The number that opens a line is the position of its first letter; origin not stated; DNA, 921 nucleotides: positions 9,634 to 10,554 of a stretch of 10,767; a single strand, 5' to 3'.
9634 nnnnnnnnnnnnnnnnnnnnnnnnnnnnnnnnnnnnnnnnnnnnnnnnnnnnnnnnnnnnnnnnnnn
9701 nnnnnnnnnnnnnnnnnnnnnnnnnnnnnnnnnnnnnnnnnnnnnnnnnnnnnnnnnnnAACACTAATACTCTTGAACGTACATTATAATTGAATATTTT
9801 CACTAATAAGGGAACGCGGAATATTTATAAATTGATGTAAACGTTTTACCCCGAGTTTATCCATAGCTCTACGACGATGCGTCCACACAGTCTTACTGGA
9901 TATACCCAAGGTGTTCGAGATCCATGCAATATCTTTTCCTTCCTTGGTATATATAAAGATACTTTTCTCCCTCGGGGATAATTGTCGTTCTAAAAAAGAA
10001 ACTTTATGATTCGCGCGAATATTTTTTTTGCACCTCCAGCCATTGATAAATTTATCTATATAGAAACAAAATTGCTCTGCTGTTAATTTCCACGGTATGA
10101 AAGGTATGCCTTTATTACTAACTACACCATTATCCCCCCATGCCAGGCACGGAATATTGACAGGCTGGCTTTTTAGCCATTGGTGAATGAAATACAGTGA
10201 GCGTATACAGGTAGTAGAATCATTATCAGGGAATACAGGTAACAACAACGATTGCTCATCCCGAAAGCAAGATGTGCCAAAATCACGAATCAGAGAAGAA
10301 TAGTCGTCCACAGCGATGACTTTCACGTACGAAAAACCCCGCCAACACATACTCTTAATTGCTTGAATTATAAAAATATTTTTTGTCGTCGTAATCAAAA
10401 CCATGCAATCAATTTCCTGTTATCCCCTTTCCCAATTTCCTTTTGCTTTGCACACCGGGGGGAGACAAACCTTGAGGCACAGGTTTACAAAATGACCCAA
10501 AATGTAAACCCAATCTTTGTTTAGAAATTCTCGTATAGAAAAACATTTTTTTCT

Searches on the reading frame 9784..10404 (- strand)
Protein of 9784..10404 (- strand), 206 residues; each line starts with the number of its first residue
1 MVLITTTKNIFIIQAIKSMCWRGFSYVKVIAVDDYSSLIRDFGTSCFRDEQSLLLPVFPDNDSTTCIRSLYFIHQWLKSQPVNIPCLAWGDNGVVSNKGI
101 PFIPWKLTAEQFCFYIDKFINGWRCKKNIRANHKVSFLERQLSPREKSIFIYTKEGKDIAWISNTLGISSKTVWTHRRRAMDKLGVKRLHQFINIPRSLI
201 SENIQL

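Call 13: find_related_loci(query=window:9787-10404:-, collection=genome_contigs, flank=2500)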
Query window:9787-10404:- (206 aa) in genome_contigs; peptide patterns used: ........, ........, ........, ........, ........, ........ (x = any residue, [..] = any of these).
120 stretches matched a pattern; 18 encode a relative of the query (tblastn E <= 1e-3); 18 distinct loci.
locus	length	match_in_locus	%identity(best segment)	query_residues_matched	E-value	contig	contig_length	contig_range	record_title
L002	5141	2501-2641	49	141-187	1e-9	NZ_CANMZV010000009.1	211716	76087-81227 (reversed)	Uncultured Photobacterium sp. isolate N510-Z.fasta NODE_9, whole genome shotgun sequence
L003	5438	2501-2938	29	58-187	2e-9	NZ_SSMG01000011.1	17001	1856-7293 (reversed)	Photobacterium lucens strain CAIM 1937 M0903A_11, whole genome shotgun sequence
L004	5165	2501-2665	46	132-187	3e-9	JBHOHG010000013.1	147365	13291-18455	Bacterium sp. HQB-39 NODE_13_length_147365_cov_99.546379, whole genome shotgun sequence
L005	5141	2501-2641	49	141-187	3e-9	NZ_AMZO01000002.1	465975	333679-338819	Photobacterium marinum strain AK15 contig2, whole genome shotgun sequence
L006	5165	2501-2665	42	141-195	7e-9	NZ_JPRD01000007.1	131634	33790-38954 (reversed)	Vibrio owensii CAIM 1854 = LMG 25443 strain DY05 contig_7, whole genome shotgun sequence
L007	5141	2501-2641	49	141-187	9e-9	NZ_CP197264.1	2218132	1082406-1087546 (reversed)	Vibrio harveyi strain DSM-19623 chromosome 2, complete sequence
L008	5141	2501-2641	49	141-187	9e-9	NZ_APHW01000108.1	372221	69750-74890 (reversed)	Vibrio rotiferianus CAIM 577 = LMG 21460 strain CAIM 577 48contig004, whole genome shotgun sequence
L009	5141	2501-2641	49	141-187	9e-9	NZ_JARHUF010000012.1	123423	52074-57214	Vibrio sp. CAU 1672 contig12, whole genome shotgun sequence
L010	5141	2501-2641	49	141-187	8e-9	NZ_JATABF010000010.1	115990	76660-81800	Vibrio sp. M260121 M260121_10, whole genome shotgun sequence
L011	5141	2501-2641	49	141-187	9e-9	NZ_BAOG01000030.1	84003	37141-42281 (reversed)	Vibrio jasicida CAIM 1864 = LMG 25398, whole genome shotgun sequence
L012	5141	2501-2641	45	141-187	2e-8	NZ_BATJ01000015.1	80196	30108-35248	Vibrio proteolyticus NBRC 13287, whole genome shotgun sequence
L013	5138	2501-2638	46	142-187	2e-8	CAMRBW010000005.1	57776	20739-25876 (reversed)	MAG TPA_asm: uncultured Oceanospirillales bacterium isolate ERR3139975_bin.4_metaWRAP_v1.3_MAG genome assembly, contig:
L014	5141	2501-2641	47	141-187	3e-8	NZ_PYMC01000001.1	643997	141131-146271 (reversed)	Photobacterium lipolyticum strain DSM 16190 CFSAN065514_1, whole genome shotgun sequence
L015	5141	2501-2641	47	141-187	3e-8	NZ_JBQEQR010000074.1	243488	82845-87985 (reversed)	Vibrio sp. WZ-1 k141_117, whole genome shotgun sequence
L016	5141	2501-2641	47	141-187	3e-8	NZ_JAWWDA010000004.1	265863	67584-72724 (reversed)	MAG: Photobacterium sp. isolate HN18.bin.2 k141_293956_length_265863_cov_35.0001, whole genome shotgun sequence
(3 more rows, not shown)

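Call 15: find_homologous_proteins(query=window:9787-10404:-, max_evalue=0.00001)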
Query window:9787-10404:- (206 aa): 17 proteins with E <= 0.00001 among 61 candidates.
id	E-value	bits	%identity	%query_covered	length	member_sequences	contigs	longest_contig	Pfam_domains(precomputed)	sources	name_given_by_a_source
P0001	2.0e-124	431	98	91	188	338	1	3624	PF00196.26,PF08281.19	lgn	-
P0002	1.4e-82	294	86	74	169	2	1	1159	-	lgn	-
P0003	2.4e-81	290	63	100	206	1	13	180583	PF00196.26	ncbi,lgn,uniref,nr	ncbi:LuxR family transcriptional regulator [Salmonella enterica subsp. diarizonae]|uniref:helix-turn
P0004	1.1e-72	262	63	90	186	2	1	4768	PF00196.26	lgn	-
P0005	3.7e-69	250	98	55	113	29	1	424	-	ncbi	ncbi:TPA: LuxR family transcriptional regulator, partial [Escherichia coli]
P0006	1.7e-68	248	54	100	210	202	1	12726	PF00196.26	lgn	-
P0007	5.4e-68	247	54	100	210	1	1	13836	PF00196.26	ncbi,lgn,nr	ncbi:TPA: helix-turn-helix transcriptional regulator [Escherichia coli]|nr:helix-turn-helix transcri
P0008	1.4e-61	226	51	100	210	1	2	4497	PF00196.26,PF08281.19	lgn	-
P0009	1.2e-52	196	57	73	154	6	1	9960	PF00196.26,PF08281.19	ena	-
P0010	2.4e-48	182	98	40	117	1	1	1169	-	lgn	-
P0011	1.0e-38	151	63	54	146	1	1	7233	-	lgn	-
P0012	1.8e-31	127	36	97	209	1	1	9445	PF00196.26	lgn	-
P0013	3.1e-30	123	33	96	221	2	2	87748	PF00196.26,PF08281.19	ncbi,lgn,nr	ncbi:helix-turn-helix transcriptional regulator [Salmonella enterica subsp. enterica serovar Glostru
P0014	3.8e-29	120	33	97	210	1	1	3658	PF00196.26,PF08281.19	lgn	-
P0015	6.5e-29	119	35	99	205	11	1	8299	PF00196.26,PF08281.19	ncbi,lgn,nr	ncbi:hypothetical protein S716_004894 [Salmonella enterica subsp. enterica]|nr:hypothetical protein 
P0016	1.1e-27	115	34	96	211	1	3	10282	PF00196.26,PF08281.19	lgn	-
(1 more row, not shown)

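Call 17: find_encoding_contigs(protein=P0003, flank=3000, max_places=3)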
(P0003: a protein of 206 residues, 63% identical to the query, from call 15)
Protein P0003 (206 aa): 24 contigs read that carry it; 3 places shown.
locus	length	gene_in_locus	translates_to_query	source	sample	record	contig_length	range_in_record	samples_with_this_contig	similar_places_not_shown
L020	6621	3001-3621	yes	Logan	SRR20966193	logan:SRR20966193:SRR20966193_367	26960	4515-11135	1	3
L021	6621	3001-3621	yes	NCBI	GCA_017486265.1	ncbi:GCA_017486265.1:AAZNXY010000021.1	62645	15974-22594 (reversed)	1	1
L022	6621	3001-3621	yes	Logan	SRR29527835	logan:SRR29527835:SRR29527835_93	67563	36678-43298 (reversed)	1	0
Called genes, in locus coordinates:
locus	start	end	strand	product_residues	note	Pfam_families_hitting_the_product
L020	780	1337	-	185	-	PF00589:Phage_integrase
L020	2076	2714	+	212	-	PF00589:Phage_integrase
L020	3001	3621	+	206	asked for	PF00196:GerE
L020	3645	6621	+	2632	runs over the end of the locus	PF13018:ESPR, PF27417:BigA_3rd, PF12951:PATR (weak), PF18883:AC_1, PF03797:Autotransporter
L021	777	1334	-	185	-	PF00589:Phage_integrase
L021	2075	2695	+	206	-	PF00589:Phage_integrase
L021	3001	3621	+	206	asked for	PF00196:GerE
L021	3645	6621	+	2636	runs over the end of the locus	PF13018:ESPR, PF27417:BigA_3rd, PF12951:PATR (weak), PF18883:AC_1, PF03797:Autotransporter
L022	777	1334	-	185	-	PF00589:Phage_integrase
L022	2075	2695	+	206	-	PF00589:Phage_integrase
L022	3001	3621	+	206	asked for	PF00196:GerE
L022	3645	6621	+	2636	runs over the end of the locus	PF13018:ESPR, PF27417:BigA_3rd, PF12951:PATR (weak), PF18883:AC_1, PF03797:Autotransporter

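Call 18: find_encoding_contigs(protein=P0007, flank=3000, max_places=3)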
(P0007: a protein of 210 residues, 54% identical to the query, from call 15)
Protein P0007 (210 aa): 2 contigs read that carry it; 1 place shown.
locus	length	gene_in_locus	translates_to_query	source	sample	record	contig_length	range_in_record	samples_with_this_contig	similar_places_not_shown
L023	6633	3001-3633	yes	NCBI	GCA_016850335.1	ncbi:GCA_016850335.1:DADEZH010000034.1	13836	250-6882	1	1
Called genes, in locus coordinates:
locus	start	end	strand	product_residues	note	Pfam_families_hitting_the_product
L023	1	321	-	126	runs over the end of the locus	PF01527:HTH_Tnp_1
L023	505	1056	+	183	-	PF00589:Phage_integrase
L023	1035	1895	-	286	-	PF12833:HTH_18, PF00165:HTH_AraC (weak)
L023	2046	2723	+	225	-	PF00589:Phage_integrase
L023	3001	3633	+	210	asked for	PF00196:GerE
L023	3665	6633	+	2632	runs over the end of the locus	PF13018:ESPR, PF27417:BigA_3rd, PF12951:PATR (weak), PF18883:AC_1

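Call 24: find_encoding_contigs(protein=P0008, flank=3000, max_places=2)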
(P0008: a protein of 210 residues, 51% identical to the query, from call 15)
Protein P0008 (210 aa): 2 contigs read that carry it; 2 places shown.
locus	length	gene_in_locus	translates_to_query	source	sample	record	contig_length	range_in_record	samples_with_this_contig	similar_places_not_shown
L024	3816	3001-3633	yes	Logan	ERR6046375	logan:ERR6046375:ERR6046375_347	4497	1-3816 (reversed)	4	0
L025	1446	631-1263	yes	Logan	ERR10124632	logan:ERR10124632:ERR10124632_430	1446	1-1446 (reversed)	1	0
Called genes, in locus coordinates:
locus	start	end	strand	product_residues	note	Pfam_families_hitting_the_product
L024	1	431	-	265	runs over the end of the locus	PF02432:Fimbrial_K88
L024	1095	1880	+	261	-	PF02432:Fimbrial_K88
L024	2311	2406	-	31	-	-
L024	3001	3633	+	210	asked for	PF00196:GerE, PF08281:Sigma70_r4_2 (weak)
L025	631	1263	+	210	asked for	PF00196:GerE, PF08281:Sigma70_r4_2 (weak)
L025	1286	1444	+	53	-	?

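Call 25: find_encoding_contigs(protein=P0013, flank=3000, max_places=2)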
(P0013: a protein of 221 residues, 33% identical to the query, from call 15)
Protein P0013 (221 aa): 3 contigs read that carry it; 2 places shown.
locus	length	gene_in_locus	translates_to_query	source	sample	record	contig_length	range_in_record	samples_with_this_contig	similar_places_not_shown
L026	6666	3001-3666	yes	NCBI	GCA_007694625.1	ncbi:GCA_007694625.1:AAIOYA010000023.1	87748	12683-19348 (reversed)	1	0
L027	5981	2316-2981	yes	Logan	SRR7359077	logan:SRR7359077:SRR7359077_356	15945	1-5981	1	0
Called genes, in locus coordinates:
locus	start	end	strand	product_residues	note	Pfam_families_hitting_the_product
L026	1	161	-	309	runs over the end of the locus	PF04754:Transposase_31, PF27070:HTH_Rpn_C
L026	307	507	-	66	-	-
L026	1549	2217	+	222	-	PF00589:Phage_integrase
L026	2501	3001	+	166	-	PF07180:CaiF_GrlA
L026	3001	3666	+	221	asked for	PF00196:GerE, PF08281:Sigma70_r4_2 (weak)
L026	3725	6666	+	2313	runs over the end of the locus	PF11924:IAT_beta, PF17789:MG4 (faint), PF09134:Invasin_D3, PF02369:Big_1, PF09134:Invasin_D3 (weak), PF02369:Big_1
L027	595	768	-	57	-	-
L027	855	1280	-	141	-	-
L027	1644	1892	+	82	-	-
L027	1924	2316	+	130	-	PF07180:CaiF_GrlA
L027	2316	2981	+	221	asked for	PF00196:GerE, PF08281:Sigma70_r4_2 (weak)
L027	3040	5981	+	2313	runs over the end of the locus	PF11924:IAT_beta, PF17789:MG4 (faint), PF09134:Invasin_D3, PF02369:Big_1, PF09134:Invasin_D3 (weak), PF02369:Big_1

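Call 26: find_encoding_contigs(protein=P0012, flank=3000, max_places=2)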
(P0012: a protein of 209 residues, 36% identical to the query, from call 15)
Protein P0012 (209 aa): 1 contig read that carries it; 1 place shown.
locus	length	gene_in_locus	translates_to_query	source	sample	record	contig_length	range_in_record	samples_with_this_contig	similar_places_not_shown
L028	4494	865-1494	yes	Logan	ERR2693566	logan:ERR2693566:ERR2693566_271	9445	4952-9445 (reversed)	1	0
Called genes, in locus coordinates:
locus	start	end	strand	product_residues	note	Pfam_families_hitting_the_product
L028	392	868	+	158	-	PF07180:CaiF_GrlA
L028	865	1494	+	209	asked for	PF00196:GerE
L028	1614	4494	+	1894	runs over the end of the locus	PF11924:IAT_beta, PF09134:Invasin_D3, PF02369:Big_1, PF09134:Invasin_D3 (weak), PF02369:Big_1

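Call 35: find_encoding_contigs(protein=window:9784-10404:-, flank=1500, max_places=10)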
Protein window:9784-10404:- (206 aa): 29 contigs read that carry it; 10 places shown.
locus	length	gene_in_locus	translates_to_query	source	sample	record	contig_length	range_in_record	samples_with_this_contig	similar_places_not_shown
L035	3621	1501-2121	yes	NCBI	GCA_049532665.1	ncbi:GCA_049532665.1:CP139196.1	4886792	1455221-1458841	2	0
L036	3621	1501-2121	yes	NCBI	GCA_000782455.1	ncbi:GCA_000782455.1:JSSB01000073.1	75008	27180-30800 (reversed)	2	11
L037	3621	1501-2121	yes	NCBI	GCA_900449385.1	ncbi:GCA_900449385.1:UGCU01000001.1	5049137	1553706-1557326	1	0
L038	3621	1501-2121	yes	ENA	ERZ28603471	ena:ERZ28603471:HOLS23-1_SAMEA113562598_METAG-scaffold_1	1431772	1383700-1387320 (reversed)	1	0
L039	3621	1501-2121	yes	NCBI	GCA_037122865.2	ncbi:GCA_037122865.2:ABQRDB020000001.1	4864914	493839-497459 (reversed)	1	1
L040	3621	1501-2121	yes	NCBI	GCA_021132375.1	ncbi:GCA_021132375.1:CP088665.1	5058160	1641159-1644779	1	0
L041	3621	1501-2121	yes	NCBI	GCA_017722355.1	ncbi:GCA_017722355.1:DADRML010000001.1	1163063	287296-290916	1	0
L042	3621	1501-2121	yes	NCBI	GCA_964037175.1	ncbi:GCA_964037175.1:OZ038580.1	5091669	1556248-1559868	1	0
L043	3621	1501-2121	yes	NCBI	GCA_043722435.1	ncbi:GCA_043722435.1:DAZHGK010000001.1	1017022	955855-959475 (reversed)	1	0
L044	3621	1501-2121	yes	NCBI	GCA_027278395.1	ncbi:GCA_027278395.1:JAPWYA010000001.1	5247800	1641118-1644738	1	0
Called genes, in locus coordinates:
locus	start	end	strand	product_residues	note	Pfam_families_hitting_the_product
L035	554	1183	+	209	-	PF00589:Phage_integrase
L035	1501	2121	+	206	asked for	PF00196:GerE, PF08281:Sigma70_r4_2 (weak)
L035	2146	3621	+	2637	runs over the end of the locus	-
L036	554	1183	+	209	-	PF00589:Phage_integrase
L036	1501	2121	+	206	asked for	PF00196:GerE, PF08281:Sigma70_r4_2 (weak)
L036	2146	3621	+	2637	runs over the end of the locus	-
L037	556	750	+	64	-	PF00589:Phage_integrase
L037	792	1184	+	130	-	PF00589:Phage_integrase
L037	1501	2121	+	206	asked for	PF00196:GerE, PF08281:Sigma70_r4_2 (weak)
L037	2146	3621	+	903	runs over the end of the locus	PF13018:ESPR, PF27417:BigA_3rd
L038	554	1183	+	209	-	PF00589:Phage_integrase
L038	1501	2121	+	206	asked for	PF00196:GerE, PF08281:Sigma70_r4_2 (weak)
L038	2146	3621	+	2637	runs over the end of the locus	-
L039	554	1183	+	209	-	PF00589:Phage_integrase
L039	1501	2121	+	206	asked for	PF00196:GerE, PF08281:Sigma70_r4_2 (weak)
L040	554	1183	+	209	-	PF00589:Phage_integrase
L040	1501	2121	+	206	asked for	PF00196:GerE, PF08281:Sigma70_r4_2 (weak)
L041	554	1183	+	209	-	PF00589:Phage_integrase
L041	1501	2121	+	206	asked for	PF00196:GerE, PF08281:Sigma70_r4_2 (weak)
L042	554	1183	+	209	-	PF00589:Phage_integrase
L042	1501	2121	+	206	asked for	PF00196:GerE, PF08281:Sigma70_r4_2 (weak)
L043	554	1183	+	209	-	PF00589:Phage_integrase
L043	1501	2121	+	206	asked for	PF00196:GerE, PF08281:Sigma70_r4_2 (weak)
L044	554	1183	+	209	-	PF00589:Phage_integrase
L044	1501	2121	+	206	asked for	PF00196:GerE, PF08281:Sigma70_r4_2 (weak)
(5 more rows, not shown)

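Call 43: find_encoding_contigs(protein=P0015, flank=2500, max_places=2)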
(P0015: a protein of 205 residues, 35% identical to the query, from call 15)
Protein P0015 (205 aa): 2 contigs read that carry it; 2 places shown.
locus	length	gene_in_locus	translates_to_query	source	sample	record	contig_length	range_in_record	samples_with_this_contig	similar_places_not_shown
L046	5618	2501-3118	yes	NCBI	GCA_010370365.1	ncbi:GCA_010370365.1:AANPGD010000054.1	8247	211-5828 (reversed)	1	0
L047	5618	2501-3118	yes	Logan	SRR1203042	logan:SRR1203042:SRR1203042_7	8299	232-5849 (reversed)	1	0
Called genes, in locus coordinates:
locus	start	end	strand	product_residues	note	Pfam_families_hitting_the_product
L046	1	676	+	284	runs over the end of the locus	PF08238:Sel1 (weak)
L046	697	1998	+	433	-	PF19220:Rod_CreS (weak), PF01346:FKBP_N, PF00254:FKBP_C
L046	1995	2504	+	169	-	PF07180:CaiF_GrlA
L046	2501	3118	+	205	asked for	PF00196:GerE, PF08281:Sigma70_r4_2 (weak)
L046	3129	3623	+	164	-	PF07180:CaiF_GrlA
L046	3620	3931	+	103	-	-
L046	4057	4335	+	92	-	-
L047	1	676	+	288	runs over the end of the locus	PF08238:Sel1 (weak)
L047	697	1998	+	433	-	PF19220:Rod_CreS (weak), PF01346:FKBP_N, PF00254:FKBP_C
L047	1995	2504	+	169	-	PF07180:CaiF_GrlA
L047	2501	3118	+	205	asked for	PF00196:GerE, PF08281:Sigma70_r4_2 (weak)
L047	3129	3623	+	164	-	PF07180:CaiF_GrlA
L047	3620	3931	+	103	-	-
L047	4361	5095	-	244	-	PF22483:Mu-transpos_C_2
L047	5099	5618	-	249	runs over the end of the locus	?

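Call 44: find_encoding_contigs(protein=P0016, flank=2500, max_places=2)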
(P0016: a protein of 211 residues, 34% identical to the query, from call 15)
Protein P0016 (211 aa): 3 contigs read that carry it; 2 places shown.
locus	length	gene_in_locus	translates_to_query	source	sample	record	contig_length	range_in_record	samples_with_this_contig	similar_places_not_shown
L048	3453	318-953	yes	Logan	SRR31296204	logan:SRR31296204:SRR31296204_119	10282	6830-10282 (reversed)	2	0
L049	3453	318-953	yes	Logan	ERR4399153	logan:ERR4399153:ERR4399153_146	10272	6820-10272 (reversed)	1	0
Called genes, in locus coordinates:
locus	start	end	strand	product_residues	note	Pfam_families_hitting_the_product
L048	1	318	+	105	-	?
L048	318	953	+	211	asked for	PF00196:GerE, PF08281:Sigma70_r4_2 (faint)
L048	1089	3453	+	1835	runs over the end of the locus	PF01476:LysM (weak), PF11924:IAT_beta, PF09134:Invasin_D3, PF17789:MG4 (faint), PF02369:Big_1, PF09134:Invasin_D3, PF02369:Big_1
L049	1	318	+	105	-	?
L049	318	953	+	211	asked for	PF00196:GerE, PF08281:Sigma70_r4_2 (faint)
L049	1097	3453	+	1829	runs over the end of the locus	PF01476:LysM (weak), PF11924:IAT_beta, PF09134:Invasin_D3, PF17789:MG4 (faint), PF02369:Big_1, PF09134:Invasin_D3, PF02369:Big_1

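Call 45: find_encoding_contigs(protein=P0006, flank=2500, max_places=3)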
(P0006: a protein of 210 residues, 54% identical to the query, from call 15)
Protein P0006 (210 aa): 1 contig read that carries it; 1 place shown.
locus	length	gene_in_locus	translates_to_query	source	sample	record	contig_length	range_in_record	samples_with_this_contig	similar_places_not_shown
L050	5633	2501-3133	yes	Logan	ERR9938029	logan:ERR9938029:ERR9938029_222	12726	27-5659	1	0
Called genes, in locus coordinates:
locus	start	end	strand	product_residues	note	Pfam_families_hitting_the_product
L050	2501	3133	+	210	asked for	PF00196:GerE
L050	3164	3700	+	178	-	PF13018:ESPR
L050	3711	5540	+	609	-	PF27417:BigA_3rd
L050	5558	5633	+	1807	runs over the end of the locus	PF12951:PATR (weak), PF18883:AC_1, PF03797:Autotransporter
